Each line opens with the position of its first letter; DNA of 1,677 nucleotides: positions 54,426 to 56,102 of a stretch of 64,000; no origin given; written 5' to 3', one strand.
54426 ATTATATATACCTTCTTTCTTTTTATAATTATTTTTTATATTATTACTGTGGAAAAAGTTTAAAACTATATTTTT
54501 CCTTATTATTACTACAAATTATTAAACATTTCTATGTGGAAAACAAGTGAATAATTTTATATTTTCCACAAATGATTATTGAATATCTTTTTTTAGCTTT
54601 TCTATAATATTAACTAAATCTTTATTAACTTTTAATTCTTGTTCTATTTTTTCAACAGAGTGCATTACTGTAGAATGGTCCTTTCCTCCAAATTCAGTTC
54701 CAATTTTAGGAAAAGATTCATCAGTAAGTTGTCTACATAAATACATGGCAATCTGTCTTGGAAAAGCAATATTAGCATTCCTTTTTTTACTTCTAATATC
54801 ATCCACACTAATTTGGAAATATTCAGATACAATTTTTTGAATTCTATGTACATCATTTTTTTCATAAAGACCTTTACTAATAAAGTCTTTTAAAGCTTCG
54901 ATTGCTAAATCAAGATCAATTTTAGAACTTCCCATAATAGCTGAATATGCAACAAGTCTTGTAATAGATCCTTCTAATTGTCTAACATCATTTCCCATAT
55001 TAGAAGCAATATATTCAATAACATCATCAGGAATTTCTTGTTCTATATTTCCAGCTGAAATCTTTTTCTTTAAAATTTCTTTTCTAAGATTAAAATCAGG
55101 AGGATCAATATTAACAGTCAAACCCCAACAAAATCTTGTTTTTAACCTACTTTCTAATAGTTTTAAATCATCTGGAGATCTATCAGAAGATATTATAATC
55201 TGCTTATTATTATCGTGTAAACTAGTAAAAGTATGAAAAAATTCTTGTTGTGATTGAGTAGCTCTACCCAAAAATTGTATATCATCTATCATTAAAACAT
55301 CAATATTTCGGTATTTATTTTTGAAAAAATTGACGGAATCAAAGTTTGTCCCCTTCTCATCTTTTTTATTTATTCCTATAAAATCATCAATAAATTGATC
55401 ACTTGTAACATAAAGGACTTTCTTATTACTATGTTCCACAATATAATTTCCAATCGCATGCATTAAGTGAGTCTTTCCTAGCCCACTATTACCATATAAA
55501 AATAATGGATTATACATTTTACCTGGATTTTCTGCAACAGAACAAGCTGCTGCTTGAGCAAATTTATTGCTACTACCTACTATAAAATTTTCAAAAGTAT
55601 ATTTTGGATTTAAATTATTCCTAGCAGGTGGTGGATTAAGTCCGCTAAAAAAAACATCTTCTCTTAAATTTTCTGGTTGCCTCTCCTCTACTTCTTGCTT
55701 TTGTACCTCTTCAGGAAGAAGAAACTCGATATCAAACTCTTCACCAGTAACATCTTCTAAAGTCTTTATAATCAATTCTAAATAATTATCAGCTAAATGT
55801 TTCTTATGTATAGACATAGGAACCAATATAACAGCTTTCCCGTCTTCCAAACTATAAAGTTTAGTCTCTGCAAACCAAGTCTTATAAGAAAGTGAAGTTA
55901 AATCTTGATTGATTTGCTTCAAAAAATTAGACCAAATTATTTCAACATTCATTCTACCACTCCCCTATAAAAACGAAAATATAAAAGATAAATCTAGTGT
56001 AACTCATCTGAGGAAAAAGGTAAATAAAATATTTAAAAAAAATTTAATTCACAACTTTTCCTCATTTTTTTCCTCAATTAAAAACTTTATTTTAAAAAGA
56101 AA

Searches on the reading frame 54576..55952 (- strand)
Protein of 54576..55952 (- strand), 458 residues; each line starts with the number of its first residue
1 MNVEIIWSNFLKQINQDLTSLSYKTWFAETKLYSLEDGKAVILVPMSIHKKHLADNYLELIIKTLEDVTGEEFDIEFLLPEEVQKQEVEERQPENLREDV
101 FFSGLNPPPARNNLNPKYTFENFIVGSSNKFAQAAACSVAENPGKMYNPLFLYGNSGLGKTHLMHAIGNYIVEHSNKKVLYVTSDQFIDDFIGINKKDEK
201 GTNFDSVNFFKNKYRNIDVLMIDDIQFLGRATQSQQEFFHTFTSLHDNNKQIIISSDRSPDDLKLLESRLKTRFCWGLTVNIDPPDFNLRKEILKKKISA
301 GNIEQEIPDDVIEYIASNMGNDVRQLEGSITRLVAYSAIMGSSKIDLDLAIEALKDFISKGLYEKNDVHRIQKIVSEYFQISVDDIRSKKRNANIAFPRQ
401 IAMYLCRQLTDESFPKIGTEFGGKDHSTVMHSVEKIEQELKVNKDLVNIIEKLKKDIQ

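Call 7: search_protein_families(library=ncbifam, proteins=[window:54576-55952:-])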
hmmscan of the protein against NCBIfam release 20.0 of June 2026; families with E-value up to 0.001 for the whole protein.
window:54576-55952:- (458 aa): 19 families
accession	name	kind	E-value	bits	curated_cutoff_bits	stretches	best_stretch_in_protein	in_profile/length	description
TIGR00362.1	DnaA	equivalog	2e-156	521.5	343.9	1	7-457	1-437/437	chromosomal replication initiator protein DnaA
NF001154.0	PRK00149.3-3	equivalog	5.6e-106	355.3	410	1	8-457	12-458/462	chromosomal replication initiator protein DnaA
NF009087.0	PRK12422.1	equivalog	5.8e-71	240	657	1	112-457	102-443/455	chromosomal replication initiator protein DnaA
TIGR03420.1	DnaA_homol_Hda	equivalog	1.9e-27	96.3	194.8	1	114-338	8-210/226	DnaA regulatory inactivator Hda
NF005304.0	PRK06835.1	equivalog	1.2e-16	60.8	215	1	142-264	178-294/330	ATP-binding protein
NF038214.1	IS21_help_AAA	equivalog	1.2e-12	48.1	200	1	149-259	92-193/232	IS21-like element helper ATPase IstB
NF005992.0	PRK08116.1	subfamily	2.9e-12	46.3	189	1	88-299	52-261/269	hypothetical protein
NF005982.0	PRK08084.1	equivalog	4.6e-12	46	268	1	118-336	19-216/235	DnaA inactivator Hda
NF005378.0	PRK06921.1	subfamily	1.4e-11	44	207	1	145-274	115-240/266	hypothetical protein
NF006571.0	PRK09087.1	equivalog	2e-08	34.3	297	1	220-356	92-222/228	DnaA regulatory inactivator HdaA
NF005206.0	PRK06672.1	equivalog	1.9e-07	30.4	416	1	4-82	2-79/341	hypothetical protein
NF009043.0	PRK12377.1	subfamily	3.6e-07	30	389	1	112-236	65-182/248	ATP-binding protein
NF006485.0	PRK08903.1-5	equivalog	3.7e-07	30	289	0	248-342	123-214/233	DnaA regulatory inactivator Hda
NF006505.0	PRK08939.1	equivalog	1e-06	28.3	228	1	141-225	150-226/306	primosomal protein DnaI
NF005931.1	PRK07952.1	equivalog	1.1e-06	28.4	357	1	115-227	66-174/246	replicative helicase loader DnaC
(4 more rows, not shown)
